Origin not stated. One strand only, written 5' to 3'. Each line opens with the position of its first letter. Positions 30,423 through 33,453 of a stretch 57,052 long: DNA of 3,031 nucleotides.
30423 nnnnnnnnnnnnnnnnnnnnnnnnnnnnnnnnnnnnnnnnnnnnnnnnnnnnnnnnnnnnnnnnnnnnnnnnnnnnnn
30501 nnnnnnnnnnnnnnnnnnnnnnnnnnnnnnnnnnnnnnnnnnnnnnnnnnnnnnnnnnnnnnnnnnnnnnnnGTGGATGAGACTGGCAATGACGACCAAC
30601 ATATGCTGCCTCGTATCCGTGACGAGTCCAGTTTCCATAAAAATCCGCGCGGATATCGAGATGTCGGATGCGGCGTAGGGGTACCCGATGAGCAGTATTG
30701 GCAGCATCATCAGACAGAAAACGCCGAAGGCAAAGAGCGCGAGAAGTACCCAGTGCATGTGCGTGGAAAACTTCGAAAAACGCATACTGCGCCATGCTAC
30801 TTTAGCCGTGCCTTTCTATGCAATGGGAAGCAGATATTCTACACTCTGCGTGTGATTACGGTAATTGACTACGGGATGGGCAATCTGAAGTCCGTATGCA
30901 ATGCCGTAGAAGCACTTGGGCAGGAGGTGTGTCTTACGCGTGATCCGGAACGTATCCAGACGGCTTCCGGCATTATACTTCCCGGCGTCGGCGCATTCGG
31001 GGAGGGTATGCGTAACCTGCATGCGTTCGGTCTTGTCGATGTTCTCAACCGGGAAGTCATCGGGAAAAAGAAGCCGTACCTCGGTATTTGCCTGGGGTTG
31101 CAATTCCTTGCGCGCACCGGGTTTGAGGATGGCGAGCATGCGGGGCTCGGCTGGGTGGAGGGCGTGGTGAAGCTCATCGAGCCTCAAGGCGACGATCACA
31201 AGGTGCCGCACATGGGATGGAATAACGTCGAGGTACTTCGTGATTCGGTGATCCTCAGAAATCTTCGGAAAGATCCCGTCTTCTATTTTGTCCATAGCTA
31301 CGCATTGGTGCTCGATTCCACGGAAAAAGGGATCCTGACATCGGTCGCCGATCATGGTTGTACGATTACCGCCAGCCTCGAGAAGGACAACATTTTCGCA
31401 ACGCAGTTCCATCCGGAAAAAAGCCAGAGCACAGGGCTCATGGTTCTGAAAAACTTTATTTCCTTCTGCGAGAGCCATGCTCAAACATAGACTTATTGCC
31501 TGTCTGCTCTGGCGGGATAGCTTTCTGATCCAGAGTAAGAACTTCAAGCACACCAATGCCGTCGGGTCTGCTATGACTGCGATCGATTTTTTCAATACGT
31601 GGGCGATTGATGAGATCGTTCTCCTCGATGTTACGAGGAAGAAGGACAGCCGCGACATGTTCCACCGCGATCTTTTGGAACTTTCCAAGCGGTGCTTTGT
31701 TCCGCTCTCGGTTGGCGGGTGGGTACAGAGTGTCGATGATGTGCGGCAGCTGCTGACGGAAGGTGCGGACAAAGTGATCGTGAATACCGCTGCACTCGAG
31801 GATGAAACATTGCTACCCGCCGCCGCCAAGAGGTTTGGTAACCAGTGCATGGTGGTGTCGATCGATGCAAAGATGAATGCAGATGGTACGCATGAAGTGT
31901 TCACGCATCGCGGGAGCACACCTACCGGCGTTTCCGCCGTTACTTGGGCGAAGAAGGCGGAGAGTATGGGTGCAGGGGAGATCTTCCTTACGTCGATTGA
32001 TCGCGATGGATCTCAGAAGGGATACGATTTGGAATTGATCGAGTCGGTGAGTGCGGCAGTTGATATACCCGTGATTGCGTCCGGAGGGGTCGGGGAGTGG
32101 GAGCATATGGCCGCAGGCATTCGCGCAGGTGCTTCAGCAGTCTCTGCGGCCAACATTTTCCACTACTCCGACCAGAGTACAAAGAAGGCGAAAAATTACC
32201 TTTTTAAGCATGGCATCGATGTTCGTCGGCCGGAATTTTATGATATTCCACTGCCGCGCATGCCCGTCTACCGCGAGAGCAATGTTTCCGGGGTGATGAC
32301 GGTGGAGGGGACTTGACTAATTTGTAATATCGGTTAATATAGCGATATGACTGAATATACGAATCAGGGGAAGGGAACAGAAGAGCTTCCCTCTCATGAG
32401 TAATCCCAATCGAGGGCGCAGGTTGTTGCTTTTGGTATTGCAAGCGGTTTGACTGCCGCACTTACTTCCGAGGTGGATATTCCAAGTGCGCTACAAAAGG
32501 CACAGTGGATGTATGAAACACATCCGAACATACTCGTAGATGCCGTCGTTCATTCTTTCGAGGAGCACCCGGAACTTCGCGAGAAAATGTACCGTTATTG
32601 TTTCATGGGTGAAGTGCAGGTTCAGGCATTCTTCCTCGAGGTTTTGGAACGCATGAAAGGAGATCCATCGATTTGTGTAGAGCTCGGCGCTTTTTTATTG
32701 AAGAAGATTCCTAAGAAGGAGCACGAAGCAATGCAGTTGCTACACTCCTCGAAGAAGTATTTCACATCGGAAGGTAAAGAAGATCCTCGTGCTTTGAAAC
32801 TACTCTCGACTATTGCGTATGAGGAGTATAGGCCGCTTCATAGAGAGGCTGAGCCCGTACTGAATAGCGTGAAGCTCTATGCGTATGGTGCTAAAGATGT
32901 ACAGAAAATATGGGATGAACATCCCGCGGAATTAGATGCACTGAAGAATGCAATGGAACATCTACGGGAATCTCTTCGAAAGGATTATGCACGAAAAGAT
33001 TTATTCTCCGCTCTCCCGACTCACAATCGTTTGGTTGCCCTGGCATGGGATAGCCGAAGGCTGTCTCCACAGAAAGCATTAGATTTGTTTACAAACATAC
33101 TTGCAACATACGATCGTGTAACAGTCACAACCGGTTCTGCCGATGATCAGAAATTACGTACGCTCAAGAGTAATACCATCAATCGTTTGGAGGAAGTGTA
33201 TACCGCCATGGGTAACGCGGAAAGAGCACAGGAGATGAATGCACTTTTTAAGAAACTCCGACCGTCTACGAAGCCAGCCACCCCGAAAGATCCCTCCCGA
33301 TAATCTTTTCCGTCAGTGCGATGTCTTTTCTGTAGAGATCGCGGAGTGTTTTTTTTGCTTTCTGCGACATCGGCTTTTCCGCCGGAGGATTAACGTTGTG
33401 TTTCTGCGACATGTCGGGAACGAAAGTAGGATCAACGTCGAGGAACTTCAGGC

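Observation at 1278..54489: A ~53-kb multi-nonulosonate, sulfated, heavily methylated glycan island next to the 16S gene, with extracytoplasmic GT-C transferases but no classical export or priming machinery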

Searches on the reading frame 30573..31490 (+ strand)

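Call 13: search_protein_families(library=ncbifam, proteins=[window:30573-31490:+], max_evalue=0.001)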
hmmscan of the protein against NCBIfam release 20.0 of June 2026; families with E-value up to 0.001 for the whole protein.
window:30573-31490:+ (305 aa): 13 families
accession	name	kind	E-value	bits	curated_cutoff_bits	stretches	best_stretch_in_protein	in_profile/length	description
TIGR01855.1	IMP_synth_hisH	equivalog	6.8e-65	218.6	105.4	1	95-297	1-197/198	imidazole glycerol phosphate synthase subunit HisH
NF010608.0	PRK14004.1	equivalog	5.2e-47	160.3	216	1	95-298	2-209/210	imidazole glycerol phosphate synthase subunit HisH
NF001975.0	PRK00758.1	equivalog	1.3e-11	44.4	198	1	113-301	22-184/185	GMP synthase subunit A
TIGR00888.1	guaA_Nterm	equivalog_domain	2.9e-09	36.6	172.15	1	159-300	63-186/188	glutamine-hydrolyzing GMP synthase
TIGR03800.1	PLP_synth_Pdx2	equivalog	5.5e-08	32.9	105.55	1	103-185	9-89/184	pyridoxal 5'-phosphate synthase glutaminase subunit PdxT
TIGR01368.1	CPSaseIIsmall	equivalog_domain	5.3e-05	22.3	307.35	0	160-182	240-262/361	glutamine-hydrolyzing carbamoyl-phosphate synthase small subunit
NF000848.1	PRK00074.1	equivalog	8.3e-05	21.4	400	1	158-300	62-189/512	glutamine-hydrolyzing GMP synthase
TIGR00566.1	trpG_papA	subfamily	0.00031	20.6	121.05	0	134-296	49-190/192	glutamine amidotransferase of anthranilate synthase or aminodeoxychorismate synthase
TIGR01737.1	FGAM_synth_I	equivalog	0.00044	19.7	177.8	0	106-187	15-99/228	phosphoribosylformylglycinamidine synthase I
NF005072.0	PRK06490.1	equivalog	0.00058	18.9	339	0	163-182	89-108/251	glutamine amidotransferase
NF001989.1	PRK00784.1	equivalog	0.00062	18.6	273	1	118-195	274-355/480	cobyric acid synthase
NF005743.0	PRK07567.1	equivalog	0.00091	18.5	264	0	259-284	168-193/245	glutamine amidotransferase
NF005367.0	PRK06895.1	equivalog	0.00095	19.1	265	0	211-296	99-186/190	anthranilate synthase component II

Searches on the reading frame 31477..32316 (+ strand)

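Call 6: search_protein_families(library=pfam, proteins=[window:31477-32316:+], max_evalue=0.001)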
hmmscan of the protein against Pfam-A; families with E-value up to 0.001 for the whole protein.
window:31477-32316:+ (279 aa): 7 families
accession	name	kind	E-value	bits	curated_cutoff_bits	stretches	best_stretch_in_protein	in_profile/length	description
PF00977.27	His_biosynth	-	1.6e-56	191.7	23.6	1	8-231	4-225/228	Histidine biosynthesis protein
PF03060.21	NMO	-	3.2e-10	40.4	28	1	150-236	141-233/331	Nitronate monooxygenase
PF04309.18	G3P_antiterm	-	1.3e-06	28.4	27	0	186-226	129-169/173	Glycerol-3-phosphate responsive antiterminator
PF02581.23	TMP-TENI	-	0.00012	21.9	27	1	158-223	113-175/180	Thiamine monophosphate synthase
PF05690.20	ThiG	-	0.00014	21.7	23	0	158-236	137-215/247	Thiazole biosynthesis protein ThiG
PF01207.24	Dus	-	0.00025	20.7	20.4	0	155-222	141-211/311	Dihydrouridine synthase (Dus)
PF01180.27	DHO_dh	-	0.00037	20.2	27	0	185-234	227-278/291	Dihydroorotate dehydrogenase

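Call 13: search_protein_families(library=ncbifam, proteins=[window:31477-32316:+], max_evalue=0.001)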
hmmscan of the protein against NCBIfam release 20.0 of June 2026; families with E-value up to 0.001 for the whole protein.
window:31477-32316:+ (279 aa): 26 families (the best 25 are shown)
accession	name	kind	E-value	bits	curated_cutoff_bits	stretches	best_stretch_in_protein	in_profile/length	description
TIGR03572.1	WbuZ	equivalog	1e-80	270.5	299.7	1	1-230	1-232/232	glycosyl amidation-associated protein WbuZ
TIGR00735.1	hisF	equivalog_domain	1.2e-70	237.7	294.55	1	1-250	1-254/254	imidazole glycerol phosphate synthase subunit HisF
NF038364.1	AglZ_HisF2_fam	equivalog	1.6e-65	221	310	1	2-233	1-233/248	AglZ/HisF2 family acetamidino modification protein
NF010112.0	PRK13585.1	equivalog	2e-29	102.9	243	1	45-224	46-220/241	1-(5-phosphoribosyl)-5-[(5-phosphoribosylamino)methylideneamino]imidazole-4-carboxamide isomerase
TIGR00007.1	TIGR00007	equivalog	7.4e-27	94.5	228.95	1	24-219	22-212/231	1-(5-phosphoribosyl)-5-[(5-phosphoribosylamino)methylideneamino]imidazole-4-carboxamide isomerase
TIGR01919.1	hisA-trpF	equivalog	4.9e-16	59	306.45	1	47-213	48-210/243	bifunctional 1-(5-phosphoribosyl)-5-((5-phosphoribosylamino)methylideneamino)imidazole-4-carboxamide isomerase/phosphoribosylanthranilate is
NF010114.0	PRK13587.1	equivalog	8.4e-16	58.3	305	1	30-212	31-208/234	1-(5-phosphoribosyl)-5-((5-phosphoribosylamino)methylideneamino)imidazole-4-carboxamide isomerase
NF010113.0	PRK13586.1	equivalog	3.2e-09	36.8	238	1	48-210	50-203/232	1-(5-phosphoribosyl)-5-((5-phosphoribosylamino)methylideneamino)imidazole-4-carboxamide isomerase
NF003198.0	PRK04169.1-2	subfamily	1e-08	34.6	247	1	154-239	157-240/249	geranylgeranylglyceryl/heptaprenylglyceryl phosphate synthase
TIGR00734.1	hisAF_rel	hypoth_equivalog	2.4e-08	34.1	179.85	1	94-229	99-217/221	HisA/HisF family protein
TIGR03151.1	enACPred_II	equivalog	1.2e-07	31.3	453.1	1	152-236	116-201/307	enoyl-[acyl-carrier-protein] reductase FabK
NF005574.0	PRK07259.1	equivalog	2.8e-07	29.7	269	1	185-229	226-270/304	dihydroorotate dehydrogenase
NF010712.0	PRK14114.1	equivalog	4.5e-07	29.6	327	1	77-207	76-199/241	1-(5-phosphoribosyl)-5-((5-phosphoribosylamino)methylideneamino)imidazole-4-carboxamide isomerase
TIGR02129.1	hisA_euk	equivalog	1.2e-06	28.4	229.3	1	77-209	80-216/255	phosphoribosylformimino-5-aminoimidazole carboxamide ribotide isomerase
NF005819.0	PRK07695.1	equivalog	1.9e-06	27.7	251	1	158-241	108-193/205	thiazole tautomerase TenI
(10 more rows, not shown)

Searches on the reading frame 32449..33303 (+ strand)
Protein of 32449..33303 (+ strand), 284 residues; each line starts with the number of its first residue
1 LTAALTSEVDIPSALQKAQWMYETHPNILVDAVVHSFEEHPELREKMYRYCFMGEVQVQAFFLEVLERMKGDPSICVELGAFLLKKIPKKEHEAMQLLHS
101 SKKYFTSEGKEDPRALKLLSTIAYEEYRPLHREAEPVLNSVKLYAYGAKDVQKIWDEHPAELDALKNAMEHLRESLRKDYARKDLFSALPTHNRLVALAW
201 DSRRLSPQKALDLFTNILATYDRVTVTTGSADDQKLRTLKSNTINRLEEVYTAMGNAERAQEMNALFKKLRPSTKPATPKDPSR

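Call 6: search_protein_families(library=pfam, proteins=[window:32449-33303:+], max_evalue=0.001)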
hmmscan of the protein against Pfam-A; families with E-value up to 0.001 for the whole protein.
window:32449-33303:+ (284 aa): 0 families

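Call 13: search_protein_families(library=ncbifam, proteins=[window:32449-33303:+], max_evalue=0.001)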
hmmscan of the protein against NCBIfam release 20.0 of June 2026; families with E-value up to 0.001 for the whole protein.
window:32449-33303:+ (284 aa): 0 families

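Call 16: search_protein_families(library=pfam, proteins=[window:32449-33303:+], max_evalue=10)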
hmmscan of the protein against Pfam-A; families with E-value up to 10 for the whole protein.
window:32449-33303:+ (284 aa): 0 families

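Call 47: search_solved_structures(query=window:32449-33303:+, max_evalue=10)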
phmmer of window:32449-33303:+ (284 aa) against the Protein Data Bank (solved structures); distinct sequences matched with E-value up to 10: 2.
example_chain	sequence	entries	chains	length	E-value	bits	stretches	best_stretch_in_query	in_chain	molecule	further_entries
4xrp_A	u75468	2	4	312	0.43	13.7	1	23-121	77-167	Pnkp1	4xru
1mob_A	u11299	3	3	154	0.98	12.5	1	31-94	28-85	MYOGLOBIN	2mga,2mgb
